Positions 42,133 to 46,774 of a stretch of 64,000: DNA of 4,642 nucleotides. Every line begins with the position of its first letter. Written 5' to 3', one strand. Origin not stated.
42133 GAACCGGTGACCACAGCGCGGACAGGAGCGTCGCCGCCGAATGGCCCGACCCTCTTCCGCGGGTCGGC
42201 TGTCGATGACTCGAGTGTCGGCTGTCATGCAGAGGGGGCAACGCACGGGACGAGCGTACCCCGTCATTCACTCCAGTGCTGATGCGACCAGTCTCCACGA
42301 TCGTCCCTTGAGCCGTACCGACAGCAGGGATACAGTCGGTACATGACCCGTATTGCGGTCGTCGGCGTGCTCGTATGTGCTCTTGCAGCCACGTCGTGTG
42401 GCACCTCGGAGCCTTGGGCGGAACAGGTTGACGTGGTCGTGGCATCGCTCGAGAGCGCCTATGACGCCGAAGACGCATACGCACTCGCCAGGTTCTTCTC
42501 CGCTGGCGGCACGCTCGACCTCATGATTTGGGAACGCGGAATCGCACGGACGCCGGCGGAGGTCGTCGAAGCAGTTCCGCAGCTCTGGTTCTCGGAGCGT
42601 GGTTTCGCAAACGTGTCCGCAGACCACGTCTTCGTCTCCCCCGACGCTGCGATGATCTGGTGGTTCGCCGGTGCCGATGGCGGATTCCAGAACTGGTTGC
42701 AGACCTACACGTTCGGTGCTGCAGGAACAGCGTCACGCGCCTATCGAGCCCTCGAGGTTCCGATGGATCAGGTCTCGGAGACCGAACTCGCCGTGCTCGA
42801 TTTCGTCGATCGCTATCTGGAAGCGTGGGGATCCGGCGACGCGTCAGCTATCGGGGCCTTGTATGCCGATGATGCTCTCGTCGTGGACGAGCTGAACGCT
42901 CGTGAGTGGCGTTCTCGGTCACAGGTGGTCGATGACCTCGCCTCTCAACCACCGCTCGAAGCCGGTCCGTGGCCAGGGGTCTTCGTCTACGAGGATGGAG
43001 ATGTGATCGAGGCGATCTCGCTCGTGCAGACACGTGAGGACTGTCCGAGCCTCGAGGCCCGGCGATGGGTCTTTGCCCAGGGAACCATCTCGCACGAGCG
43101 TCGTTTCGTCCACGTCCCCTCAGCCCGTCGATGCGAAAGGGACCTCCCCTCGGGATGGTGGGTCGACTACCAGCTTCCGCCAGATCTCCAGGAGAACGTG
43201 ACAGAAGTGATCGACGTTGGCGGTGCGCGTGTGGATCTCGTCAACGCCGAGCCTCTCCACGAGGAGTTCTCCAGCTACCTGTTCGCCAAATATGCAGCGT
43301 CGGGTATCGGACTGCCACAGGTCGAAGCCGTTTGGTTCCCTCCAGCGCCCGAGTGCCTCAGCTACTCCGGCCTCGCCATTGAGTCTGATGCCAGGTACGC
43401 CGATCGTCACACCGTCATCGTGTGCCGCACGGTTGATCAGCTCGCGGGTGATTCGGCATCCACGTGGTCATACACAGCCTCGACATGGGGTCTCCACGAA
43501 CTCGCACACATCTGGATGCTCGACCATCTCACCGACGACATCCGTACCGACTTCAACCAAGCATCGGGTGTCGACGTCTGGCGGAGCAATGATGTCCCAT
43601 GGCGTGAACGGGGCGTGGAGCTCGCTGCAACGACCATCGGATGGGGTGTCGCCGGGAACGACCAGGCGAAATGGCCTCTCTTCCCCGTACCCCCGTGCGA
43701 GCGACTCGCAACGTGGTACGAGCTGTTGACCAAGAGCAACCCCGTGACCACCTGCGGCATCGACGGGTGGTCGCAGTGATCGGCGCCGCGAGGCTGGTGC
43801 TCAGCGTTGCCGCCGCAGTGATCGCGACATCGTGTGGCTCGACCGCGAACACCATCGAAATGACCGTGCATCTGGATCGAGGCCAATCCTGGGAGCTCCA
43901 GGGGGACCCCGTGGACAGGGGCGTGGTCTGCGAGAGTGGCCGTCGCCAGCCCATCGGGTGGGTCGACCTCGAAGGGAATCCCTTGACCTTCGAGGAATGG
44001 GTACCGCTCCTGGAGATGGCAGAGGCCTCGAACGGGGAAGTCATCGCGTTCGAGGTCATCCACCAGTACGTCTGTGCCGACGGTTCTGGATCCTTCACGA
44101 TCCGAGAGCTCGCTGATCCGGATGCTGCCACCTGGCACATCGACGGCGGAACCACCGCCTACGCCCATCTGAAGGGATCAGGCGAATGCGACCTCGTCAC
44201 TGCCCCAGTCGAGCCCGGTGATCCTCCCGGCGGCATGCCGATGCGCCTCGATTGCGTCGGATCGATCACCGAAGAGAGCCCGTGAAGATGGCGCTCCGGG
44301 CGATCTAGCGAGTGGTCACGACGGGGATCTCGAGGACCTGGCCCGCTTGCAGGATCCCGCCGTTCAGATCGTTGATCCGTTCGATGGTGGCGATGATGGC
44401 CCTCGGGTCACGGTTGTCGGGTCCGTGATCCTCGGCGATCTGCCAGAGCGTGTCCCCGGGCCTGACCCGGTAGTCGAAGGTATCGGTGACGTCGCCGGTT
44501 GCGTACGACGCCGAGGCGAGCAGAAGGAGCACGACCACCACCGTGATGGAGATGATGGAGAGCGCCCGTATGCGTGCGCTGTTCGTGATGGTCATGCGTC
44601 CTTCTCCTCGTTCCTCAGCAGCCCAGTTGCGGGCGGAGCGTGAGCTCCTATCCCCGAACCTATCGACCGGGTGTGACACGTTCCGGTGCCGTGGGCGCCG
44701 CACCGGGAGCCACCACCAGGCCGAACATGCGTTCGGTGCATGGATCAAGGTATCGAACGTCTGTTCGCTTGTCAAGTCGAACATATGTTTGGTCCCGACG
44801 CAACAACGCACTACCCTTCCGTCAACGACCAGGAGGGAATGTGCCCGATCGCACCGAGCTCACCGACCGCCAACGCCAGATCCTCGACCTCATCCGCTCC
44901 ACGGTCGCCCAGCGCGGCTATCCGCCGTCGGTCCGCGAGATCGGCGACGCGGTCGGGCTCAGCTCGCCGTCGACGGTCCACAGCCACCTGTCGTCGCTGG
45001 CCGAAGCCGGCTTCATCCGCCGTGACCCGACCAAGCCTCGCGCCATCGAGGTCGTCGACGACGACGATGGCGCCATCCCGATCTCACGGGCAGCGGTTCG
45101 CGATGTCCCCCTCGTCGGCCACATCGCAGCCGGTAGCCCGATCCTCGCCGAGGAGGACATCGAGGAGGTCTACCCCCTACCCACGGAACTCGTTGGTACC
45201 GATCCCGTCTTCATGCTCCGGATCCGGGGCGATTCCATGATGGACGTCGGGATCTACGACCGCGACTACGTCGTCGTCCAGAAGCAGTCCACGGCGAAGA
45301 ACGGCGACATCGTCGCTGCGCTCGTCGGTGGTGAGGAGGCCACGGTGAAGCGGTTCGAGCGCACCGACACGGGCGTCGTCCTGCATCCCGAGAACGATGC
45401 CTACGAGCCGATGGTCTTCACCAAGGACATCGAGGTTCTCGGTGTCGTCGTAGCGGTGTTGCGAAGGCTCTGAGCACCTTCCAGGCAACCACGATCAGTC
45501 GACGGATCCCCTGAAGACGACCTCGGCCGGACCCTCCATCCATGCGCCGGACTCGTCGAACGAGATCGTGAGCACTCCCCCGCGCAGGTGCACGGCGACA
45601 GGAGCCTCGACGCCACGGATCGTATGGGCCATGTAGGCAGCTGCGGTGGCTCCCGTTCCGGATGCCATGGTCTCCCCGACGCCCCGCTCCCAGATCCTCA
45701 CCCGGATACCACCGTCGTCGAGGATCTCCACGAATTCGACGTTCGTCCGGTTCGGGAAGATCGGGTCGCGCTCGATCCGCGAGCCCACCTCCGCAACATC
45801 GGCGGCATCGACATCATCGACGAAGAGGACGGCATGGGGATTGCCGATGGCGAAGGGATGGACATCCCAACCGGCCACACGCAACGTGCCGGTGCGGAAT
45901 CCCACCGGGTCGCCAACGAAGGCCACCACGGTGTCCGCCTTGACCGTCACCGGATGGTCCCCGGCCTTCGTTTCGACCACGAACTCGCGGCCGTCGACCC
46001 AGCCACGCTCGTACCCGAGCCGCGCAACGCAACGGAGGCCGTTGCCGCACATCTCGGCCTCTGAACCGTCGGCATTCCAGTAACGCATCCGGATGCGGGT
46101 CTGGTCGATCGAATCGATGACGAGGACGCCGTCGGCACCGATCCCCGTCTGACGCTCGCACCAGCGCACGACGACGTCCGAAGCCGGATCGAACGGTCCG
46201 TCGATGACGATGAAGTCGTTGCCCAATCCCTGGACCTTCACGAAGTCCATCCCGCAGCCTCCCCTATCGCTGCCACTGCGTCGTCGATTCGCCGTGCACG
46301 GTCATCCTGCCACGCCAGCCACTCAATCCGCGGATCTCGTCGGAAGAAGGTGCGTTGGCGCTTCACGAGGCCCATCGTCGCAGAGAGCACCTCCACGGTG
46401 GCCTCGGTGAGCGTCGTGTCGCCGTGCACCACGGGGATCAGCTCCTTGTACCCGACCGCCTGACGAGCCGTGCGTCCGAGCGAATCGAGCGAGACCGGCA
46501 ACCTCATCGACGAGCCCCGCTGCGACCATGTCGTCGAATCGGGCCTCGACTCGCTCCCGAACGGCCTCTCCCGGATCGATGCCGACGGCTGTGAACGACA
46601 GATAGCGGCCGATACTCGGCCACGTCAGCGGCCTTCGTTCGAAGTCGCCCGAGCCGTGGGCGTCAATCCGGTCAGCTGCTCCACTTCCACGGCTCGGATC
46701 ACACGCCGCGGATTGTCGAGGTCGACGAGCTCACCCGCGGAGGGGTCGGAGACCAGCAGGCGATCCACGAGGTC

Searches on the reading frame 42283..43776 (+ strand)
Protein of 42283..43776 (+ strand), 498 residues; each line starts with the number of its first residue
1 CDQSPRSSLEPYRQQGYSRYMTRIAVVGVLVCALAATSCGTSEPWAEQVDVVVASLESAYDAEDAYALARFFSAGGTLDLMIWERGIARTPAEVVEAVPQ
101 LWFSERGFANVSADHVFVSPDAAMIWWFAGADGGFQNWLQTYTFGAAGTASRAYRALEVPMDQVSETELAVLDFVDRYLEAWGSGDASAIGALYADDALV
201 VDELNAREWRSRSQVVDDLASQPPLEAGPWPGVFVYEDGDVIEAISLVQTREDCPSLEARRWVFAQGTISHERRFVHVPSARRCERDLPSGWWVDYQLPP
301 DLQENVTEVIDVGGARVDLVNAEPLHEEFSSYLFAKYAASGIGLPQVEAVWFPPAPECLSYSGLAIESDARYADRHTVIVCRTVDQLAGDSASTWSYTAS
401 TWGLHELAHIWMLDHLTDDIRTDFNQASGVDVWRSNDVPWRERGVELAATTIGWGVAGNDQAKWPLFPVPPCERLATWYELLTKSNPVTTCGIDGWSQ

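Call 71: search_protein_families(library=pfam, proteins=[window:42283-43776:+], max_evalue=0.001)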
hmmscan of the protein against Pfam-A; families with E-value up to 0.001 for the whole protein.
window:42283-43776:+ (498 aa): 2 families
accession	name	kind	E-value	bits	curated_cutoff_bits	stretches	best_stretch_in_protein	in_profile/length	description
PF12680.13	SnoaL_2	-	5.2e-06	27.4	27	1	175-222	1-46/102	SnoaL-like domain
PF14534.12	DUF4440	-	6.9e-05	23.7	25.2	1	173-222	3-50/107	Domain of unknown function (DUF4440)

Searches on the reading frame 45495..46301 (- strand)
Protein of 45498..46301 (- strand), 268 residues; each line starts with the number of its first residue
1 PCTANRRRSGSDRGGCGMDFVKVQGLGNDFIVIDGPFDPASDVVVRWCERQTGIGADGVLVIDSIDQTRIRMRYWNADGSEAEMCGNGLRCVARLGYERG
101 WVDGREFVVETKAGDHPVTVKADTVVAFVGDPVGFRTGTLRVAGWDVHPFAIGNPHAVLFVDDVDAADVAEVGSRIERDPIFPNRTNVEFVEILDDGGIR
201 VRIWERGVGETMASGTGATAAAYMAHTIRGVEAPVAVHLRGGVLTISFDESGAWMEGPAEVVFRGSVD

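Call 20: search_protein_families(library=pfam, proteins=[window:45498-46301:-], max_evalue=0.001)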
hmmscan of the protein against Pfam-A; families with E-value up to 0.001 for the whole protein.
window:45498-46301:- (268 aa): 1 family
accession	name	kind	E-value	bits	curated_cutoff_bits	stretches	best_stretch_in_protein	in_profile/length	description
PF01678.24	DAP_epimerase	-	6e-57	191.4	34.7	2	20-126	1-112/121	Diaminopimelate epimerase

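Call 36: find_encoding_contigs(protein=window:45495-46250:-, flank=10000, max_places=5)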
Protein window:45495-46250:- (251 aa): 2 contigs read that carry it; 2 places shown.
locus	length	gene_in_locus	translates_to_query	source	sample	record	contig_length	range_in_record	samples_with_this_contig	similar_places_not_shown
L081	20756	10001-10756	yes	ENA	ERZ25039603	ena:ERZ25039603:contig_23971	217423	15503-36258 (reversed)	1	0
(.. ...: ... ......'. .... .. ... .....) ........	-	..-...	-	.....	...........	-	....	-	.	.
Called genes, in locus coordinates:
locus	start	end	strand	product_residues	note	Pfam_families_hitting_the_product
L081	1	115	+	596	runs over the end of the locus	PF00425:Chorismate_bind, PF01063:Aminotran_4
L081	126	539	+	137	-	-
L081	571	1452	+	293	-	PF02811:PHP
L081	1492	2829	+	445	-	PF00919:UPF0004, PF04055:Radical_SAM, PF18693:TRAM_2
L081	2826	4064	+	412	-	PF00994:MoCF_biosynth, PF18146:CinA_KH, PF02464:CinA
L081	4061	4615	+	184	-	PF02834:LigT_PEase (weak), PF13563:2_5_RNA_ligase2, PF02834:LigT_PEase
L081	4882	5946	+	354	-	PF00154:RecA_N, PF06745:ATPase (faint), PF08423:Rad51 (weak), PF27531:MT3502_N (weak), PF21096:RecA_C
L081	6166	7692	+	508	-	PF12072:RNase_Y_N, PF00013:KH_1 (faint), PF01966:HD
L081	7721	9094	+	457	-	PF00919:UPF0004, PF04055:Radical_SAM, PF01938:TRAM (weak)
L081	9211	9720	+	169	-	PF01715:IPPT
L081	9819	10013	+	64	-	-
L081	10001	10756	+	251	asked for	PF01678:DAP_epimerase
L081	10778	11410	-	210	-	PF01726:LexA_DNA_bind, PF09339:HTH_IclR (weak), PF00717:Peptidase_S24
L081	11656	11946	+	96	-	PF01476:LysM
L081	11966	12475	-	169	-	-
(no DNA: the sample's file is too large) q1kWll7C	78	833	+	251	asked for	PF01678:DAP_epimerase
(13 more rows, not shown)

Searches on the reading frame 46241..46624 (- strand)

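Call 20: search_protein_families(library=pfam, proteins=[window:46241-46624:-], max_evalue=0.001)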
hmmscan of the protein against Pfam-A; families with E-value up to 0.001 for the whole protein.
window:46241-46624:- (128 aa): 1 family
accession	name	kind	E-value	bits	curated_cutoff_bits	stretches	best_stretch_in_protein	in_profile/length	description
PF01715.23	IPPT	-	9.8e-09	35.7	23.6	1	51-97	197-243/243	IPP transferase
